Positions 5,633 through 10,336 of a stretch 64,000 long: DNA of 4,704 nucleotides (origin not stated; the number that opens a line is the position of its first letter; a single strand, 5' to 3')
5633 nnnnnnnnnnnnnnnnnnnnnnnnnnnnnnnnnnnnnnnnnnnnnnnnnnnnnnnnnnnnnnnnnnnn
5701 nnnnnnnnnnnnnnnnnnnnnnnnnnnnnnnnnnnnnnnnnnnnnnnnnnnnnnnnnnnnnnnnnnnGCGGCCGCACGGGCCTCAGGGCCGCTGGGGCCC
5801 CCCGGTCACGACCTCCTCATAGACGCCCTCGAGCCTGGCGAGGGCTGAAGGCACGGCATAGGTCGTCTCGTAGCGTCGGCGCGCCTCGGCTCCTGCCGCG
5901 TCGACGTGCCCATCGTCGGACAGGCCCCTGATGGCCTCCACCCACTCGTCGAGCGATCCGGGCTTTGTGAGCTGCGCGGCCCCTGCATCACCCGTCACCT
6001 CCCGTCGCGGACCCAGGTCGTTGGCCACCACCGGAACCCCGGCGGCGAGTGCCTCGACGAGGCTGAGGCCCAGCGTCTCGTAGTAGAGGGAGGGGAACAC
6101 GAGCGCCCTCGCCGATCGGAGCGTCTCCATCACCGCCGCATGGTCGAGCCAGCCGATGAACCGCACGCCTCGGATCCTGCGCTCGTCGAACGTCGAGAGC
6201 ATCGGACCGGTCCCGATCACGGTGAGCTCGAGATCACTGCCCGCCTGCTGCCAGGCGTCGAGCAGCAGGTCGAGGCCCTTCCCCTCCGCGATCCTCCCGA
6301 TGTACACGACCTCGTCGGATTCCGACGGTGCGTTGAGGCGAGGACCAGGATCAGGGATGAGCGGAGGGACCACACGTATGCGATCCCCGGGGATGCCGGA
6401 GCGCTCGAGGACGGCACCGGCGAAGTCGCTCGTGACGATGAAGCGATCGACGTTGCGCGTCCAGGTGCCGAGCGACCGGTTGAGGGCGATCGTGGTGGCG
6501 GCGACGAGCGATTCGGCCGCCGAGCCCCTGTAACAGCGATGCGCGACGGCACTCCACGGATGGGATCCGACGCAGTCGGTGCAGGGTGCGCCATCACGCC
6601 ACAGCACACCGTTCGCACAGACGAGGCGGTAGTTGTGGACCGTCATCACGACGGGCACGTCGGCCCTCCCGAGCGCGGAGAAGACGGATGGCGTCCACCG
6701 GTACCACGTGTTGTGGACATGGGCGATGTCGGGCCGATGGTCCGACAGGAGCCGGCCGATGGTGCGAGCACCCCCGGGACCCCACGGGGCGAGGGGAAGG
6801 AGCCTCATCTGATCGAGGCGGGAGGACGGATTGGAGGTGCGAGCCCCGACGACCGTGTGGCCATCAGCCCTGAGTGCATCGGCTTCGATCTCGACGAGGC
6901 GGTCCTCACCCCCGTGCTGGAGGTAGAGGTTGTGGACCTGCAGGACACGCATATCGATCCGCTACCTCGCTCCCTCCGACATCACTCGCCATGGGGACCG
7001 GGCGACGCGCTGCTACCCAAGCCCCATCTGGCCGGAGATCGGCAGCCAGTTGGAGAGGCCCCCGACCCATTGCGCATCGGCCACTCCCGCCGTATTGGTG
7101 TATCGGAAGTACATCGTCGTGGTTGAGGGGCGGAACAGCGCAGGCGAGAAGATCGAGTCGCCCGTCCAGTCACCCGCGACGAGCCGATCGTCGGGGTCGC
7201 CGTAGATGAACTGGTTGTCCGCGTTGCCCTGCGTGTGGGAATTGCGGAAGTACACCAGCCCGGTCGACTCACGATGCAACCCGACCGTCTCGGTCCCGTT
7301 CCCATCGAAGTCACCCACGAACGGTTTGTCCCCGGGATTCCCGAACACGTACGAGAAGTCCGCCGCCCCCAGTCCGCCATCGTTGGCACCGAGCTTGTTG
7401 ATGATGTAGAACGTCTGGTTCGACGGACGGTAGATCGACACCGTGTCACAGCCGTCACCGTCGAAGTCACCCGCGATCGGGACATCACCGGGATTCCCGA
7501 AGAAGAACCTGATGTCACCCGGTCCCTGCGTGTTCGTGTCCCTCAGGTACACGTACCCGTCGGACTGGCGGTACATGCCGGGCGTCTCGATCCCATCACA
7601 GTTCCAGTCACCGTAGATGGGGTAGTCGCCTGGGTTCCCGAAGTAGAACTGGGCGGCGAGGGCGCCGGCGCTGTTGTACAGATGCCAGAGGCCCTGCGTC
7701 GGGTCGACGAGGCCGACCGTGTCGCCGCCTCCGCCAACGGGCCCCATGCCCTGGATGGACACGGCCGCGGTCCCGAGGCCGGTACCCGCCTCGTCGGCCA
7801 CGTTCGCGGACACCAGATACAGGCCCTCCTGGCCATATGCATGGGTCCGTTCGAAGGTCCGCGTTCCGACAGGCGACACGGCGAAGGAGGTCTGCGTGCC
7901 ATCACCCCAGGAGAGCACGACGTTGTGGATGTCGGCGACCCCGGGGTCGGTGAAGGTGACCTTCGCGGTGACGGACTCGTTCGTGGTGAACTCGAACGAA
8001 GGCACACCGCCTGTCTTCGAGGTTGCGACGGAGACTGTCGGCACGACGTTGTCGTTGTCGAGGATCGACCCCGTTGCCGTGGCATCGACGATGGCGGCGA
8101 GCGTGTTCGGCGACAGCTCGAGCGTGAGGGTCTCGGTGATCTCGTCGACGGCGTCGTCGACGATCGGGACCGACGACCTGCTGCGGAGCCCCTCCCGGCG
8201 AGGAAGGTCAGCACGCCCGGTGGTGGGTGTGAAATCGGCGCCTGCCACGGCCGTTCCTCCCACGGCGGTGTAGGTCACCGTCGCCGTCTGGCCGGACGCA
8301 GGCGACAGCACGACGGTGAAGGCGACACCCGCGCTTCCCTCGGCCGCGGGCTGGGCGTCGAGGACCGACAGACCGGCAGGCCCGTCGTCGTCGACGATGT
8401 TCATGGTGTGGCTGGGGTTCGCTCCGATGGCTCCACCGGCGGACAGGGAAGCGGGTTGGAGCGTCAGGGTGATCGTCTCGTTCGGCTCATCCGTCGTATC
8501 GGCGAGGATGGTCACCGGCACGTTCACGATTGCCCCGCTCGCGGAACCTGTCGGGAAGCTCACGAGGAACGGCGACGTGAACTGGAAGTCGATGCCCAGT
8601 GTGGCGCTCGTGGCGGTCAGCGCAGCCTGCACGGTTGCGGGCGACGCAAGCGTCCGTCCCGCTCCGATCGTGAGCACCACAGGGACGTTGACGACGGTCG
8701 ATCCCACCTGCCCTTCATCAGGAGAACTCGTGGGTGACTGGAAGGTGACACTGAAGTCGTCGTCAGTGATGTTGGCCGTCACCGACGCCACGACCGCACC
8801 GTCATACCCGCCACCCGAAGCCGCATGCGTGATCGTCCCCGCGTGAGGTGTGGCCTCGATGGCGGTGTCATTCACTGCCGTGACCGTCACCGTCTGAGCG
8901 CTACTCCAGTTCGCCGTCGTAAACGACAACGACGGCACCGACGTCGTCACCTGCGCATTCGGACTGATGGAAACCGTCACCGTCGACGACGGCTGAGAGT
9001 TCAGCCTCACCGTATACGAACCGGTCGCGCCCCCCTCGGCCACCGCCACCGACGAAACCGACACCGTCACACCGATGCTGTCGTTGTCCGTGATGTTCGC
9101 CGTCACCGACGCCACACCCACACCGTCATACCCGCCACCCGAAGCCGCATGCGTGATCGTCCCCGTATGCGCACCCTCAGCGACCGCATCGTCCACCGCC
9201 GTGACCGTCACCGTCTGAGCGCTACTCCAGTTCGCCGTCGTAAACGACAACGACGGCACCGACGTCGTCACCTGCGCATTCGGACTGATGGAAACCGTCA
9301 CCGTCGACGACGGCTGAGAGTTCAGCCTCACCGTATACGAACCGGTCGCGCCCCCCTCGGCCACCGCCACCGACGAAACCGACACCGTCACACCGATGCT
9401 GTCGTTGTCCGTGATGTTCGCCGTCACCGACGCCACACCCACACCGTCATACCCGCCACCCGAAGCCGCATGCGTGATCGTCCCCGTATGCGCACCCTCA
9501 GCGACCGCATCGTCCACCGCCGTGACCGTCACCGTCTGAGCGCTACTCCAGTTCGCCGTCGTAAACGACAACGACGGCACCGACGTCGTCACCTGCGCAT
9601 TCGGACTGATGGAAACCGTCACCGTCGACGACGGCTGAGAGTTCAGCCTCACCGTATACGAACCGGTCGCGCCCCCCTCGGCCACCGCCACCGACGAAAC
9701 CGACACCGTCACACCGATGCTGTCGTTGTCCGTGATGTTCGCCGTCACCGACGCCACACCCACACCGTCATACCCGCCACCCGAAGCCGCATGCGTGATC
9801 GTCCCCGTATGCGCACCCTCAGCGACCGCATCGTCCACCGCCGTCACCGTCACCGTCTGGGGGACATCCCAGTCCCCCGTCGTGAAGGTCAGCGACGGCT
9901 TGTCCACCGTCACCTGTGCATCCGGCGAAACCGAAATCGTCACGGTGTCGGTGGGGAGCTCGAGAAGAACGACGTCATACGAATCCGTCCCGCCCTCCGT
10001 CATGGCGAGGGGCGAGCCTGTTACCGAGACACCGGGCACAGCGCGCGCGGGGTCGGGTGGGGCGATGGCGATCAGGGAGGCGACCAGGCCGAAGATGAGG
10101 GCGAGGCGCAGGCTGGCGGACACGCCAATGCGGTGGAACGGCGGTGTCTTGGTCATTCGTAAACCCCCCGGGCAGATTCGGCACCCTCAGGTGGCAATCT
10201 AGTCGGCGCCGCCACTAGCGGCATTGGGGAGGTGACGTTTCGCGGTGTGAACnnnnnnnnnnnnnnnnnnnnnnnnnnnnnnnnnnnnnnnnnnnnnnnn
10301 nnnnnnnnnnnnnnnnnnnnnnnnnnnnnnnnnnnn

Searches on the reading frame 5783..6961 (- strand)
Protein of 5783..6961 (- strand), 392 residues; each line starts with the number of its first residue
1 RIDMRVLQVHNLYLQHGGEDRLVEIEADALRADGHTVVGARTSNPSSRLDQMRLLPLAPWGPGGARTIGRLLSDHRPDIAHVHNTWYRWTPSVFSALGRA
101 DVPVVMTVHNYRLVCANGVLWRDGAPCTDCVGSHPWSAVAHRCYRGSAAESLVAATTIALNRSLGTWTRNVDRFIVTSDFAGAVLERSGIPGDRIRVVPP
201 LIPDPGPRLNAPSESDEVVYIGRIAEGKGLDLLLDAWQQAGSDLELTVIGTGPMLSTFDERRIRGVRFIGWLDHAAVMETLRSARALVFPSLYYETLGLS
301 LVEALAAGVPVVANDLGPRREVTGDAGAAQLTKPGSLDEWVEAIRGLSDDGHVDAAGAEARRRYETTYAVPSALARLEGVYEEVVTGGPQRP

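Call 31: search_protein_families(library=pfam, proteins=[window:5783-6961:-], max_evalue=0.00001)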
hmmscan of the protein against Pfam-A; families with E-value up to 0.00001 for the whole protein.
window:5783-6961:- (392 aa): 5 families
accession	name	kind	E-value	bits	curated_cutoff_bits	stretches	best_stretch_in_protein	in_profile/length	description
PF00534.26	Glycos_transf_1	-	1e-25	90.7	26.4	1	209-351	9-159/172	Glycosyl transferases group 1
PF13692.12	Glyco_trans_1_4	-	3.6e-24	86.1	27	1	217-350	3-142/142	Glycosyl transferases group 1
PF13439.12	Glyco_transf_4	-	3e-15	57.1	28.5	1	17-202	2-166/170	Glycosyltransferase Family 4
PF13579.12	Glyco_trans_4_4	-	3.3e-11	44.2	29.7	1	27-200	11-157/158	Glycosyl transferase 4-like domain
PF20706.3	GT4-conflict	-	2.3e-06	27.3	26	1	204-314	178-311/385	Family 4 Glycosyltransferase in conflict systems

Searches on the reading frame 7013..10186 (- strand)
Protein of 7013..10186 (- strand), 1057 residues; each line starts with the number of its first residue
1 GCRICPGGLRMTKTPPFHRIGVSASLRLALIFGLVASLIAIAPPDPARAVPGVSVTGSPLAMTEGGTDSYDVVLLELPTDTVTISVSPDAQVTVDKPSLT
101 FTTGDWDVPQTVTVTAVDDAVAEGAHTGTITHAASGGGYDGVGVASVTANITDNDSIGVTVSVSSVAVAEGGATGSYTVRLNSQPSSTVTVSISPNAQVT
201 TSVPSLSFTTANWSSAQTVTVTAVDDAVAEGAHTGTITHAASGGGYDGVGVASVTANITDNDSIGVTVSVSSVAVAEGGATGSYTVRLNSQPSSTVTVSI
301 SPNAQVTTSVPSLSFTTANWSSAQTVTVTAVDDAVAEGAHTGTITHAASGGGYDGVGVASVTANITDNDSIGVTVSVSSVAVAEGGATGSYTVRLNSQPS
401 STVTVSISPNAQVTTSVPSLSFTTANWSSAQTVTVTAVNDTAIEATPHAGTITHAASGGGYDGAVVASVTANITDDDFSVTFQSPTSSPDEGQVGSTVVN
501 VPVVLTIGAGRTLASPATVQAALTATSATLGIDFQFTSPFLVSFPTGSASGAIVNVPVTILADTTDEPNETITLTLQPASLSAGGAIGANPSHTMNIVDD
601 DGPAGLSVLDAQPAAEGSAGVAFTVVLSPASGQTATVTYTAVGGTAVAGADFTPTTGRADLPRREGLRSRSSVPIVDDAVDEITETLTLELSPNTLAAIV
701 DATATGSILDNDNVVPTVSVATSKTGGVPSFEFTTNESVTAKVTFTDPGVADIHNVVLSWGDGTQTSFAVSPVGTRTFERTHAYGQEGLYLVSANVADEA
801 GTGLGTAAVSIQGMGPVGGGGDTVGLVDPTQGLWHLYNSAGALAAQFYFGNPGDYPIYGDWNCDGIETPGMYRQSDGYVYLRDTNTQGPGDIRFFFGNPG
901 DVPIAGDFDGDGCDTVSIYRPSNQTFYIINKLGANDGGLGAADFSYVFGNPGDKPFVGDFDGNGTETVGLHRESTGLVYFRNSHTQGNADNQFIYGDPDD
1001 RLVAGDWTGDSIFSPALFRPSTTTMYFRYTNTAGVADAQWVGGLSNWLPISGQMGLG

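Call 31: search_protein_families(library=pfam, proteins=[window:7013-10186:-], max_evalue=0.00001)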
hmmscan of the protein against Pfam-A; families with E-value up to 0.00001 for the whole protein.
window:7013-10186:- (1057 aa): 2 families
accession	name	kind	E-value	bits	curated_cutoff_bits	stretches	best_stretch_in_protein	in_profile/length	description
PF03160.20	Calx-beta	-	4.6e-14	52.9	27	1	616-711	19-118/119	Calx-beta domain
PF17766.7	fn3_6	-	6.4e-06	26.7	26.4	0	147-238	7-85/99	Fibronectin type-III domain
